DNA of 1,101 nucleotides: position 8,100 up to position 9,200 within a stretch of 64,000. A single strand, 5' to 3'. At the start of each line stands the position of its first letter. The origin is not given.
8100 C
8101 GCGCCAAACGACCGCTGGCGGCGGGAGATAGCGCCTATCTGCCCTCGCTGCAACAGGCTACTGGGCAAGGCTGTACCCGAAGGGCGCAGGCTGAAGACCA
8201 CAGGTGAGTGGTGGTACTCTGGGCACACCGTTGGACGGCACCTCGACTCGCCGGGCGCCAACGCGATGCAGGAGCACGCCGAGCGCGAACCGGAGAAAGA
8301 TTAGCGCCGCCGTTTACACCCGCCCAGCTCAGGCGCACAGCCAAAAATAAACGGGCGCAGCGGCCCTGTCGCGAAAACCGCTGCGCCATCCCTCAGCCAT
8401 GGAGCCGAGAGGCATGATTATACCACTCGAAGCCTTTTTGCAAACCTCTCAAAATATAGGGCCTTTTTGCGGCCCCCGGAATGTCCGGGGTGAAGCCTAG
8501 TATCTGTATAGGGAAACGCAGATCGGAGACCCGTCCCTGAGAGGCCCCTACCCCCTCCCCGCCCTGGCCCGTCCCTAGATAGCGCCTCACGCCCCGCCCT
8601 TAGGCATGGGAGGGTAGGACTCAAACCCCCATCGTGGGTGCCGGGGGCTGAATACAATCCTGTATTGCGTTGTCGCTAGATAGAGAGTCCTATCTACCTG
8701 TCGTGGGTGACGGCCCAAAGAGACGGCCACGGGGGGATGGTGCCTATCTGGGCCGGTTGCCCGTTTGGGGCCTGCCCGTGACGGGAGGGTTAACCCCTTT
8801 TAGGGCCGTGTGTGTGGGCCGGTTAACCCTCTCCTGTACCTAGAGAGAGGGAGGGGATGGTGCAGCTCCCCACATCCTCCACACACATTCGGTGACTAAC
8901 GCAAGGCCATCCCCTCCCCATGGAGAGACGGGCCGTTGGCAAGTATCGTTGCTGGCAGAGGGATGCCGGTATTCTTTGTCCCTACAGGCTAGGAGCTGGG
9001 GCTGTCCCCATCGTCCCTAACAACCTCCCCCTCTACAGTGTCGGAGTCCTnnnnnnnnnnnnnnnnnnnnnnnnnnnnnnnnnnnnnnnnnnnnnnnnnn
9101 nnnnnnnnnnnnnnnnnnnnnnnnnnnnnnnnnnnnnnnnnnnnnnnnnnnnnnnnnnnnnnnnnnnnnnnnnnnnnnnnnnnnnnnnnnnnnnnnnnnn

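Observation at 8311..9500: Conserved block of about 1.2 kb shared by the left module and the right element: terS-like HTH gene plus about 500 bp of repeat-rich noncoding DNA (candidate ori/pac)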

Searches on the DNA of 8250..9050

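Call 28: search_rna_families(source=window, start=8250, end=9050, threshold=evalue, max_evalue=10)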
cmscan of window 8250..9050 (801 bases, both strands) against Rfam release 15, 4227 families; matches with E-value up to 10: 4.
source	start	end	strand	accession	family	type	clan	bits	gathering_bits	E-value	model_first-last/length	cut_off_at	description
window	8781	8835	+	RF00756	mir-299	Gene; miRNA;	-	16.3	67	2.9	1-63/63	no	mir-299 microRNA precursor family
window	8842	8881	-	RF00802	mir-207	Gene; miRNA;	-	15.7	88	7.4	1-78/78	no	mir-207 microRNA precursor family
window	8781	8835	-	RF00756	mir-299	Gene; miRNA;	-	14.9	67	7.2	1-63/63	no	mir-299 microRNA precursor family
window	8955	9050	-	RF01745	manA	Cis-reg;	-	9.7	55.2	9.8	96-192/192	5'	manA RNA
